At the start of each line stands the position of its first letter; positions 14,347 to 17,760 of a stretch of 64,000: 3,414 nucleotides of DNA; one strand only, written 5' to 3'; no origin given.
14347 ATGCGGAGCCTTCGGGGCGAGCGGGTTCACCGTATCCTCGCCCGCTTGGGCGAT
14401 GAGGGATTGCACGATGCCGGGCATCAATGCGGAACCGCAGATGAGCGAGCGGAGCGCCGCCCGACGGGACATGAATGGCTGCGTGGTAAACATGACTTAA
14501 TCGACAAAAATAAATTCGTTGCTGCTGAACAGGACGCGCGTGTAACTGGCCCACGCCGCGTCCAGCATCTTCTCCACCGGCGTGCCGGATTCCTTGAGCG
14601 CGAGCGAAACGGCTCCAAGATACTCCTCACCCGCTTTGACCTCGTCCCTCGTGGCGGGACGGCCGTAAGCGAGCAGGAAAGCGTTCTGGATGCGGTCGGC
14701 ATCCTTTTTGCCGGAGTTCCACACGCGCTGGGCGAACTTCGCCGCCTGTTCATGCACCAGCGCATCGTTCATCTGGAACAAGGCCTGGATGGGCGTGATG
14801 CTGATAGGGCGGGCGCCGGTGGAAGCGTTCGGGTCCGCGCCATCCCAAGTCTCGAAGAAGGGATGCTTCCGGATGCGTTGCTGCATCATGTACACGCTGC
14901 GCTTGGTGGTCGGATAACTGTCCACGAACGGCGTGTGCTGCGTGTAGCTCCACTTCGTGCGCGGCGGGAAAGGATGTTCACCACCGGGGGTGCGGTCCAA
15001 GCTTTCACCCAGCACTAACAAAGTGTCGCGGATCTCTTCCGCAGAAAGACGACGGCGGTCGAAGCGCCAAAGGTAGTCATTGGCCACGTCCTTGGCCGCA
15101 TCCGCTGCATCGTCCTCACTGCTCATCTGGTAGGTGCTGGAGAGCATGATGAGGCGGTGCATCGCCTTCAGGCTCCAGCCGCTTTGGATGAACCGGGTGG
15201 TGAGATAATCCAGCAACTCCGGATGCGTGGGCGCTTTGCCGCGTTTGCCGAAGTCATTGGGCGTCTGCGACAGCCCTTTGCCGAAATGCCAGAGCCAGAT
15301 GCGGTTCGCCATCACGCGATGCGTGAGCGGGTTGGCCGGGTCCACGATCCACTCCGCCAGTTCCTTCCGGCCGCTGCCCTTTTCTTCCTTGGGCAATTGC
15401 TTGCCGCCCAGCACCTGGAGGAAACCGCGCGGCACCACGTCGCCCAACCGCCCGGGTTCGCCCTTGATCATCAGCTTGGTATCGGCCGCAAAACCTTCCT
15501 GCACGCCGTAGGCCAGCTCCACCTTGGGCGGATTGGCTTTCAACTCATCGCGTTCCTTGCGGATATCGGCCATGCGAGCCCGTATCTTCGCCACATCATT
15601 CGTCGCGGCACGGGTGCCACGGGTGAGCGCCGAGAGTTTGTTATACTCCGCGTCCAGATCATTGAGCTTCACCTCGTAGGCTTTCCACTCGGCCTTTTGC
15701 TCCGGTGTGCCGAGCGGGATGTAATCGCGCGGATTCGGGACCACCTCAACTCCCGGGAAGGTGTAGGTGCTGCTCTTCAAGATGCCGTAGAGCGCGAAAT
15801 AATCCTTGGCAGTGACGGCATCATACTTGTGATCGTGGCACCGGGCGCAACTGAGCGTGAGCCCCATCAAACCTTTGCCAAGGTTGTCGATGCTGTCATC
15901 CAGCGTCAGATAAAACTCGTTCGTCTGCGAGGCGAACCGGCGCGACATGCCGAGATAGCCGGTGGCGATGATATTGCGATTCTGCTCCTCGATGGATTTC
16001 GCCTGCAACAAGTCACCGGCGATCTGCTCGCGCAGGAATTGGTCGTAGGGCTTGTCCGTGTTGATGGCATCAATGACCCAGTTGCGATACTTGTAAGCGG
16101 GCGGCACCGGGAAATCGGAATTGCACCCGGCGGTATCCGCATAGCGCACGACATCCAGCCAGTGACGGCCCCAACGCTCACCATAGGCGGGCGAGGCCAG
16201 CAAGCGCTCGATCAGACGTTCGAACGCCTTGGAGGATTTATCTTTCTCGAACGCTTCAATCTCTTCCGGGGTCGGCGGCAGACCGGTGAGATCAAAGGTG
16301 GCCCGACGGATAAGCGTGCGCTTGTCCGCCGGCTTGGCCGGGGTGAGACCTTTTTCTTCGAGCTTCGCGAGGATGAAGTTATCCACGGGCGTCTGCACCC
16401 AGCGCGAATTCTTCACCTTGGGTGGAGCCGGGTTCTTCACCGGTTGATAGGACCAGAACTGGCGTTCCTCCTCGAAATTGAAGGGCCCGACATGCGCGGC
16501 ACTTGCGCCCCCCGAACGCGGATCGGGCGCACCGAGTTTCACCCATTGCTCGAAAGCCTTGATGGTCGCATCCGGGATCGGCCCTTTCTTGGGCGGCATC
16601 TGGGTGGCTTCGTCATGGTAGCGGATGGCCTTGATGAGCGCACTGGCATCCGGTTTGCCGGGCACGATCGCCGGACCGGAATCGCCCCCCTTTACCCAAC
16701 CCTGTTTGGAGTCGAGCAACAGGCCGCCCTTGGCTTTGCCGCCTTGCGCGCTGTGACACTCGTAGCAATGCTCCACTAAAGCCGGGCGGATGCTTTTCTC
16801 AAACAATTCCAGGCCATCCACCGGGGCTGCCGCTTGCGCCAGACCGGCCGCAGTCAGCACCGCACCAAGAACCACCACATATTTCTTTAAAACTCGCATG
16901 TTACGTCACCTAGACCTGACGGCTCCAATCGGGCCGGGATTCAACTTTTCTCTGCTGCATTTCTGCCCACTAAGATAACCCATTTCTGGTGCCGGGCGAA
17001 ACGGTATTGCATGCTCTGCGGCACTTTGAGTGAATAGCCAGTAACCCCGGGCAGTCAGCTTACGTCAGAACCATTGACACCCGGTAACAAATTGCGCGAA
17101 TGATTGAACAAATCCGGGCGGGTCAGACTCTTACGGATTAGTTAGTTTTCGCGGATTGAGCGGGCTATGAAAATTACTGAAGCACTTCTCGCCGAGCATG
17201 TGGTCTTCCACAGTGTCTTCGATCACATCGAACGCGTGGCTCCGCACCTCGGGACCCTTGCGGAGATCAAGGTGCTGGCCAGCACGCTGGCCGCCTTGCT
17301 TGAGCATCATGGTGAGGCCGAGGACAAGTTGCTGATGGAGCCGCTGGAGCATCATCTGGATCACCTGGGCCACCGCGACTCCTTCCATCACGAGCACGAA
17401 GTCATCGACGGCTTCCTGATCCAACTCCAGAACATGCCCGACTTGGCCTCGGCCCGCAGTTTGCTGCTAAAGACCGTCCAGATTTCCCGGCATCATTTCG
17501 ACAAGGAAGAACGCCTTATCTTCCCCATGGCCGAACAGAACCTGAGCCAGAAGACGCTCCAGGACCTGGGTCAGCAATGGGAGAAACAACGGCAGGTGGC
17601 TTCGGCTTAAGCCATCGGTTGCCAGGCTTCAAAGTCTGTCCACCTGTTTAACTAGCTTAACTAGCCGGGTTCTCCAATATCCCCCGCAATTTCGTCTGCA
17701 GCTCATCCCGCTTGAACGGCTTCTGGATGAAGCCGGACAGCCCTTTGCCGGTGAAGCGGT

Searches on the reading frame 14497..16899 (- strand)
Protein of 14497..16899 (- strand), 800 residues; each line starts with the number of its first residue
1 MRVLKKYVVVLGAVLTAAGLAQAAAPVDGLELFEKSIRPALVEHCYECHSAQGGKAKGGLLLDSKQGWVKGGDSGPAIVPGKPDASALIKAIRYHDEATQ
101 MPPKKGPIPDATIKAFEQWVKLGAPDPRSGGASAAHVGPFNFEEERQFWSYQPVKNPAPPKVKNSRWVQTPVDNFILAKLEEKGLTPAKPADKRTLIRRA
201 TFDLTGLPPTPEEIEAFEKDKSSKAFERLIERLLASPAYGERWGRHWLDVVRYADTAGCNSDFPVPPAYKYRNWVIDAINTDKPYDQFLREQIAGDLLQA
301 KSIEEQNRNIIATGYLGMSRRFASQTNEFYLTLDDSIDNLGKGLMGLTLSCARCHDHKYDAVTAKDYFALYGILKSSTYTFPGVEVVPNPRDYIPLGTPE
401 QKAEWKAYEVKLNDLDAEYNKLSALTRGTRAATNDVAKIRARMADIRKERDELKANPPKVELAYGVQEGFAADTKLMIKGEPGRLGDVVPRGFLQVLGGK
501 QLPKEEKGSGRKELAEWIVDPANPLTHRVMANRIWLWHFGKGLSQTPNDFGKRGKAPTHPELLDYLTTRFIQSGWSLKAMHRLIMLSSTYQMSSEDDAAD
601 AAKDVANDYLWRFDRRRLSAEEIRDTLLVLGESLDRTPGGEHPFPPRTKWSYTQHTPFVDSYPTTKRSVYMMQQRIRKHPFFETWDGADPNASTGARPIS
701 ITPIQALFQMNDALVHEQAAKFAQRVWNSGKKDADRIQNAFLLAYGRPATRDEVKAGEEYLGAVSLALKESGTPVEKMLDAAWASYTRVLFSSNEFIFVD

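Call 10: search_protein_families(library=pfam, proteins=[window:14497-16899:-], max_evalue=0.001)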
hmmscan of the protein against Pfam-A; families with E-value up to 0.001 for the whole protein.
window:14497-16899:- (800 aa): 3 families
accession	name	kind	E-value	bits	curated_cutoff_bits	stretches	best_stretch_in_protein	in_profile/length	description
PF07587.16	PSD1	-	1.2e-85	287.3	28.5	1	510-760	1-243/244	Protein of unknown function (DUF1553)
PF07583.16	PSCyt2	-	1e-78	264.5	29.8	1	171-377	1-207/209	Protein of unknown function (DUF1549)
PF07635.16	PSCyt1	-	1.5e-17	64.4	22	1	45-104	1-58/59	Planctomycete cytochrome C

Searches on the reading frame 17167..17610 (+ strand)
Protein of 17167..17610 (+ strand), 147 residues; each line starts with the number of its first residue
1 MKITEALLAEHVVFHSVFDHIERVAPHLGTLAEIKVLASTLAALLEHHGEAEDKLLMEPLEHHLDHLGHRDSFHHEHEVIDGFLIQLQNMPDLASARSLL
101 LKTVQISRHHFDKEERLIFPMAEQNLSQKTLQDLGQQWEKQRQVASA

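Call 12: search_protein_families(library=pfam, proteins=[window:17167-17610:+], max_evalue=0.001)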
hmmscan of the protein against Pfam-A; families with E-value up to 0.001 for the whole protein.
window:17167-17610:+ (147 aa): 1 family
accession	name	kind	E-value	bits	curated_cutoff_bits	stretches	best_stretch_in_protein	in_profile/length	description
PF01814.28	Hemerythrin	-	4e-10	40.7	25.3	1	3-122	2-127/127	Hemerythrin HHE cation binding domain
